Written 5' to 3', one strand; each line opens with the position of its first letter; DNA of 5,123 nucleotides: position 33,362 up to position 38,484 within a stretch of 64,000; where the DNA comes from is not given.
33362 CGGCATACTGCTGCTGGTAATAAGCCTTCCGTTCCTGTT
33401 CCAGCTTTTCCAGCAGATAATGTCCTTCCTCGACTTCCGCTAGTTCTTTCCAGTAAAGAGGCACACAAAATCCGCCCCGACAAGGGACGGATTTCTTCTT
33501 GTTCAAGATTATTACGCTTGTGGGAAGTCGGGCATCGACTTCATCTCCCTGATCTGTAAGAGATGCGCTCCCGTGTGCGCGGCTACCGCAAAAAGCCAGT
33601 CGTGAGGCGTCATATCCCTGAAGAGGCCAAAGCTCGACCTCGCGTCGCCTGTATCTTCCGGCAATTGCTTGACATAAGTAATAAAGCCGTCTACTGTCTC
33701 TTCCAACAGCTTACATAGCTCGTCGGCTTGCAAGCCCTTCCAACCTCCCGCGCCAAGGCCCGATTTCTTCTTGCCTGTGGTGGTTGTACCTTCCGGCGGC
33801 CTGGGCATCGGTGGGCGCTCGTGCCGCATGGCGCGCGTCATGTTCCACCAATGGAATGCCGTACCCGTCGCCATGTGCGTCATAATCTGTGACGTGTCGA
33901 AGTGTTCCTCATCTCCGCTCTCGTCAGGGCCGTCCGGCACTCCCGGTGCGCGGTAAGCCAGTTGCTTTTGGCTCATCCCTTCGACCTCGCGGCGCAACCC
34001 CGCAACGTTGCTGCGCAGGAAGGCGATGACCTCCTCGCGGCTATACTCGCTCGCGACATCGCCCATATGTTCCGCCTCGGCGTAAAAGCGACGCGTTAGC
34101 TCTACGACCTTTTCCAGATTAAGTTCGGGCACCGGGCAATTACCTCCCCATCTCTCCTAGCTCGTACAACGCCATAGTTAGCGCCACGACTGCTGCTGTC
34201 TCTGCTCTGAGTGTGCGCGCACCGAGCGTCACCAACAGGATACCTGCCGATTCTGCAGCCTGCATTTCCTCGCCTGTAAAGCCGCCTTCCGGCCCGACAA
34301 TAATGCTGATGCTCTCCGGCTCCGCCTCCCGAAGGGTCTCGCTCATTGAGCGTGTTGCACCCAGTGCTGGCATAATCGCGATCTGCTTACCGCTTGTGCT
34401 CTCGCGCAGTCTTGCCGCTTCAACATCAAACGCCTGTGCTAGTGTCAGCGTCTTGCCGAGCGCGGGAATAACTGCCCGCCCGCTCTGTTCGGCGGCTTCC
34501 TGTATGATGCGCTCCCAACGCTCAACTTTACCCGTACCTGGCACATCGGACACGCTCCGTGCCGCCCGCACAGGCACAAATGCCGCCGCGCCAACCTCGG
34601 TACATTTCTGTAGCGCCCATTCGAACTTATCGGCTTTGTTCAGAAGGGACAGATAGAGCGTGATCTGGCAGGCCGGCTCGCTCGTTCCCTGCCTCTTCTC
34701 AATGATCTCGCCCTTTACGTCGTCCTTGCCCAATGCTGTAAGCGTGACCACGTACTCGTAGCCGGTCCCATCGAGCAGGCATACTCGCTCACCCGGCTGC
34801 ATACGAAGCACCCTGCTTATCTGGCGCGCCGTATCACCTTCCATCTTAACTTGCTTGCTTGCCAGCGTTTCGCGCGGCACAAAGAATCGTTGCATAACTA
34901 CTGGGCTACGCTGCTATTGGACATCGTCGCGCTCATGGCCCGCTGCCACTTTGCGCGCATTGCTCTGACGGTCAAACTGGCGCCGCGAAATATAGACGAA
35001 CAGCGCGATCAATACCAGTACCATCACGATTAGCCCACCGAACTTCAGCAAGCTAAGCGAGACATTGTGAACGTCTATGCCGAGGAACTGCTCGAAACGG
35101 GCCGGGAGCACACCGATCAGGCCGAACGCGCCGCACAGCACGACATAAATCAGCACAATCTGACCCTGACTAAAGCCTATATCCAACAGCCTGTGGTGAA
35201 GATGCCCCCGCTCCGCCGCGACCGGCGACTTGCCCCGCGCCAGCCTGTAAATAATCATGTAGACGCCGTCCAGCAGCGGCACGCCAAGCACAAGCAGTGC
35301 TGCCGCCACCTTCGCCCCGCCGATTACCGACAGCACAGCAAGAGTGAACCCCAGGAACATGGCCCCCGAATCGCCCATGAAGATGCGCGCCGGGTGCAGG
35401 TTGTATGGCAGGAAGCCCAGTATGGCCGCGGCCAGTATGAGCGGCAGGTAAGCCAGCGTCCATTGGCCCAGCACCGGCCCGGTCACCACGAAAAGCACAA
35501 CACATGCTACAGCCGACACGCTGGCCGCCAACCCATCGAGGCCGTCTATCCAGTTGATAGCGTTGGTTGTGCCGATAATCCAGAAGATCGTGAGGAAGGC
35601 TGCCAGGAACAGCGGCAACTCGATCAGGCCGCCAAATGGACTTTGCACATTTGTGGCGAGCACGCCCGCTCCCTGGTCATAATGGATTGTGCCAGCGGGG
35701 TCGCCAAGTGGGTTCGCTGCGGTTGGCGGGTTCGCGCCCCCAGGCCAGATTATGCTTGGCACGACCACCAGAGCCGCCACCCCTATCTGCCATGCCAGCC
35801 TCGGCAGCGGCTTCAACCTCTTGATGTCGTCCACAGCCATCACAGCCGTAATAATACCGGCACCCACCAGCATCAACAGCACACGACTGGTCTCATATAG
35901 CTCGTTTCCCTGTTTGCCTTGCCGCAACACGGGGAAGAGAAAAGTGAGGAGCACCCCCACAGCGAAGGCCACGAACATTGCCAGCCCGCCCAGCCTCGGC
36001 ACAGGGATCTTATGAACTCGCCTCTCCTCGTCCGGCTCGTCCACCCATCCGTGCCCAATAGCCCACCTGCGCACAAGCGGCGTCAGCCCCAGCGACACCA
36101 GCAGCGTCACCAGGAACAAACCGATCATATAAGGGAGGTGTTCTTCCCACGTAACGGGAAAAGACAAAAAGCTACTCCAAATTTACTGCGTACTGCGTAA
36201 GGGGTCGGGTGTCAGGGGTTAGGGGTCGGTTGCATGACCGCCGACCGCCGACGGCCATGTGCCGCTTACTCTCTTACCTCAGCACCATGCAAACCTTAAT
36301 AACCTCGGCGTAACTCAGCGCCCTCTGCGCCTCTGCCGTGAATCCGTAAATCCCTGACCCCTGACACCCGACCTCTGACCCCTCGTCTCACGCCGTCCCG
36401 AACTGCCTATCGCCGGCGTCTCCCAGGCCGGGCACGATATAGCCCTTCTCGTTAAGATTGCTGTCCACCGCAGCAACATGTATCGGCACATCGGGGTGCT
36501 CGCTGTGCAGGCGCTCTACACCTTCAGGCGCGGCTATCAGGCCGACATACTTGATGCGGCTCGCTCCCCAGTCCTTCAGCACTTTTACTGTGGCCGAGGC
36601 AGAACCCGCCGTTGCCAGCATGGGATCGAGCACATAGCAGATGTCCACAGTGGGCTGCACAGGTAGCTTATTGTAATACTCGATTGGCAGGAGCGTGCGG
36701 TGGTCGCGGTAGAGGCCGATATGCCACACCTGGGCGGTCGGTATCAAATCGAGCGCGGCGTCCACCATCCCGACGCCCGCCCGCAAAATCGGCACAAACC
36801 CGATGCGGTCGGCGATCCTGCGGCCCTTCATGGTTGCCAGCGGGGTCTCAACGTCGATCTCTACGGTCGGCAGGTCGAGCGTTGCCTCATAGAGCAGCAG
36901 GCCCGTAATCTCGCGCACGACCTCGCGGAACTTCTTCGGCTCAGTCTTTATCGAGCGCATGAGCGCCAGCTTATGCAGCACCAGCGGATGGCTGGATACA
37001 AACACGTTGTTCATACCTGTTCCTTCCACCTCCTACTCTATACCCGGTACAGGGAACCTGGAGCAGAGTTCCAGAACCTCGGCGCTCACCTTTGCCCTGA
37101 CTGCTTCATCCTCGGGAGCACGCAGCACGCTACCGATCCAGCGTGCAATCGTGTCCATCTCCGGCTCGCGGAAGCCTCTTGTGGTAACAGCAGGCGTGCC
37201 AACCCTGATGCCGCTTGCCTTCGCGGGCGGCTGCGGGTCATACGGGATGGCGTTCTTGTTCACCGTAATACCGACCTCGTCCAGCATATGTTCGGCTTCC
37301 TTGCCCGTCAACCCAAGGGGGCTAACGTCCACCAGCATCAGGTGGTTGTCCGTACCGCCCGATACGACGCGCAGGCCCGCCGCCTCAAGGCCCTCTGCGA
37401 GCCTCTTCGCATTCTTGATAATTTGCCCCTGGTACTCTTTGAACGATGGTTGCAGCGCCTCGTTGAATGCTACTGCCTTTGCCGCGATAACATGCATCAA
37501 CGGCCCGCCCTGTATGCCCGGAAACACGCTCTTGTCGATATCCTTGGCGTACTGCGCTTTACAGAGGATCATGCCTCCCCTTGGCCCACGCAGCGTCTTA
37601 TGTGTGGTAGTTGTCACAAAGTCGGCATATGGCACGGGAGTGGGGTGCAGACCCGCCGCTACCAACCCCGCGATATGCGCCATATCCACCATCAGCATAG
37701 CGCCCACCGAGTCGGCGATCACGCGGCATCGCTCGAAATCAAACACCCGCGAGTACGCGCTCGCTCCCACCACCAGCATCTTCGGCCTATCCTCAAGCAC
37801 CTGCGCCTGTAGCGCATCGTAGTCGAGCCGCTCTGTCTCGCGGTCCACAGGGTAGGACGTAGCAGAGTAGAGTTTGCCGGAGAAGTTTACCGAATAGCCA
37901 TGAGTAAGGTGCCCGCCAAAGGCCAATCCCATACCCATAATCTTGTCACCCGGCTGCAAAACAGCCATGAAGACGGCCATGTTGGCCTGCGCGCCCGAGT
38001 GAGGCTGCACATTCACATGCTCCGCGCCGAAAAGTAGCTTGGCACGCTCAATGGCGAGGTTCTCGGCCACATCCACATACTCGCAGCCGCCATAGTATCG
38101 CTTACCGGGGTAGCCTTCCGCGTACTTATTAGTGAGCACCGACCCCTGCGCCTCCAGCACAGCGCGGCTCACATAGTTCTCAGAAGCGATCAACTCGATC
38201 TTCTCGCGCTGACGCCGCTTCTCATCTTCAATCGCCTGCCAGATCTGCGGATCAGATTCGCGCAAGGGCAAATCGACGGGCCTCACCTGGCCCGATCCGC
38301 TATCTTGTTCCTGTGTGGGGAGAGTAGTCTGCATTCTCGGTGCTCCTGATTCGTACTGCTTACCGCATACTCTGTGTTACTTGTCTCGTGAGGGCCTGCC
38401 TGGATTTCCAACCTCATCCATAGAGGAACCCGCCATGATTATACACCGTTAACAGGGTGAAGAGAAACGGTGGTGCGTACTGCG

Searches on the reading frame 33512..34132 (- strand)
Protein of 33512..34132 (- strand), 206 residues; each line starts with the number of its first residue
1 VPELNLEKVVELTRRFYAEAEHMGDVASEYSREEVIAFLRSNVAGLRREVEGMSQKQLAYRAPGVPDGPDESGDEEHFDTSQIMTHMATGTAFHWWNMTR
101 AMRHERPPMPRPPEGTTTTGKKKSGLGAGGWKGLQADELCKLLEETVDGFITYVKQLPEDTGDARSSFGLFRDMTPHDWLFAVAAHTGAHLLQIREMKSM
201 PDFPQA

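Call 74: search_protein_families(library=pfam, proteins=[window:33512-34132:-], max_evalue=0.00001)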
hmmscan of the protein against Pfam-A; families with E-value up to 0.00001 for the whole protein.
window:33512-34132:- (206 aa): 1 family
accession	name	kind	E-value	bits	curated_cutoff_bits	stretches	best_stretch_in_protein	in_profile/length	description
PF12867.12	DinB_2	-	7.4e-09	36.6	24.8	1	92-194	40-128/128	DinB superfamily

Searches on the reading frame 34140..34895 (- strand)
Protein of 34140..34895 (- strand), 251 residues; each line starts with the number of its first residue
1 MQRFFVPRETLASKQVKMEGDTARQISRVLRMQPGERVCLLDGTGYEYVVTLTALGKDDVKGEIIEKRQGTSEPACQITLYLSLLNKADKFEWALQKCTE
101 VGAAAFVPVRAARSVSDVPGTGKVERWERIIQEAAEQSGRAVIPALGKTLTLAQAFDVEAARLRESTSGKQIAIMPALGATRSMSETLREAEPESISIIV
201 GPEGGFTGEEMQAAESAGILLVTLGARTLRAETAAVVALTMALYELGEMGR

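Call 74: search_protein_families(library=pfam, proteins=[window:34140-34895:-], max_evalue=0.00001)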
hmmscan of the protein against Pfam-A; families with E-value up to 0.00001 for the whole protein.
window:34140-34895:- (251 aa): 2 families
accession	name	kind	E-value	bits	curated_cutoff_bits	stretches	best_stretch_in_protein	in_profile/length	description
PF04452.19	Methyltrans_RNA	-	1.2e-40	139.2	23.9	1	74-241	3-163/165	RNA methyltransferase domain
PF20260.4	PUA_4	-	3.2e-09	37.2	23.9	1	28-65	11-48/48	RNA methyltransferase PUA domain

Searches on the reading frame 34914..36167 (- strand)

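Call 74: search_protein_families(library=pfam, proteins=[window:34914-36167:-], max_evalue=0.00001)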
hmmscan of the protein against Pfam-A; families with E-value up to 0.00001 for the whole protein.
window:34914-36167:- (417 aa): 1 family
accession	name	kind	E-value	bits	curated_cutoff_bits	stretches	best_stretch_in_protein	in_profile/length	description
PF00953.26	Glycos_transf_4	-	1.5e-35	123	27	1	97-283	2-159/160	Glycosyl transferase family 4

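Call 75: search_protein_families(library=padloc, proteins=[window:34914-36167:-], max_evalue=0.00001)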
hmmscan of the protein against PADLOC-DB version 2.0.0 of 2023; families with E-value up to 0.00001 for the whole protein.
window:34914-36167:- (417 aa): 0 families

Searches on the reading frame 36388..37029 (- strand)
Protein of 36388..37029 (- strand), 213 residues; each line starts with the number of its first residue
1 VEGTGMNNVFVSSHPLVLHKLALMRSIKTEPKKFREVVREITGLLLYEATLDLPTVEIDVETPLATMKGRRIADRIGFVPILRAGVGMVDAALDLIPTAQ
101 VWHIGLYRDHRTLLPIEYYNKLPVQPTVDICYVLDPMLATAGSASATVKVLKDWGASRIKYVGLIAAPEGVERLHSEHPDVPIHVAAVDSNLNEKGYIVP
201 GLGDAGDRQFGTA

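Call 74: search_protein_families(library=pfam, proteins=[window:36388-37029:-], max_evalue=0.00001)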
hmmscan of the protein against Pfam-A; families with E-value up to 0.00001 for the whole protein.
window:36388-37029:- (213 aa): 1 family
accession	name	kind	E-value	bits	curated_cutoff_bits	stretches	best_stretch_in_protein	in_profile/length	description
PF14681.12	UPRTase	-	1.5e-70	237.3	27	1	11-212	1-206/206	Uracil phosphoribosyltransferase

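Call 75: search_protein_families(library=padloc, proteins=[window:36388-37029:-], max_evalue=0.00001)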
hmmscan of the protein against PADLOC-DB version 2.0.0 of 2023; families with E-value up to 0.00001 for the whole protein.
window:36388-37029:- (213 aa): 0 families

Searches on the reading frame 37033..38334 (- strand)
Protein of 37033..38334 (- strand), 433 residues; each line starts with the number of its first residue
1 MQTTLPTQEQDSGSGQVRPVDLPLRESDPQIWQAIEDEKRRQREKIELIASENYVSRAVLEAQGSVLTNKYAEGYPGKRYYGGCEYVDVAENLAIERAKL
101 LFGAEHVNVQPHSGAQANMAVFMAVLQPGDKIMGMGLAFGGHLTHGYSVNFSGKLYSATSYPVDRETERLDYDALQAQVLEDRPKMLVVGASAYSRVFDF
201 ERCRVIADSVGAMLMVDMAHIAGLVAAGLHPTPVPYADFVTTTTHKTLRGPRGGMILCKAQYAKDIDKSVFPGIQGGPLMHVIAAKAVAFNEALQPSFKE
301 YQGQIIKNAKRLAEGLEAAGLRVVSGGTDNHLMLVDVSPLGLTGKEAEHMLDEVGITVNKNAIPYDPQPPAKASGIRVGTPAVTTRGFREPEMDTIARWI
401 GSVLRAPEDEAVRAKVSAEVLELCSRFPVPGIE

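Call 74: search_protein_families(library=pfam, proteins=[window:37033-38334:-], max_evalue=0.00001)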
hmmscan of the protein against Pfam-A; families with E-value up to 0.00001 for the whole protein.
window:37033-38334:- (433 aa): 2 families
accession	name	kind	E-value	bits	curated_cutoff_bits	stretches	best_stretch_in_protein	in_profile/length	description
PF00464.25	SHMT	-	1.3e-170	567.7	27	1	24-400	1-399/399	Serine hydroxymethyltransferase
PF00155.27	Aminotran_1_2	-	3.2e-12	46.8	19.7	1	99-380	53-346/361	Aminotransferase class I and II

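Call 75: search_protein_families(library=padloc, proteins=[window:37033-38334:-], max_evalue=0.00001)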
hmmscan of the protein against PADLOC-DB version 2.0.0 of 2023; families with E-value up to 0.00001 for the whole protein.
window:37033-38334:- (433 aa): 0 families
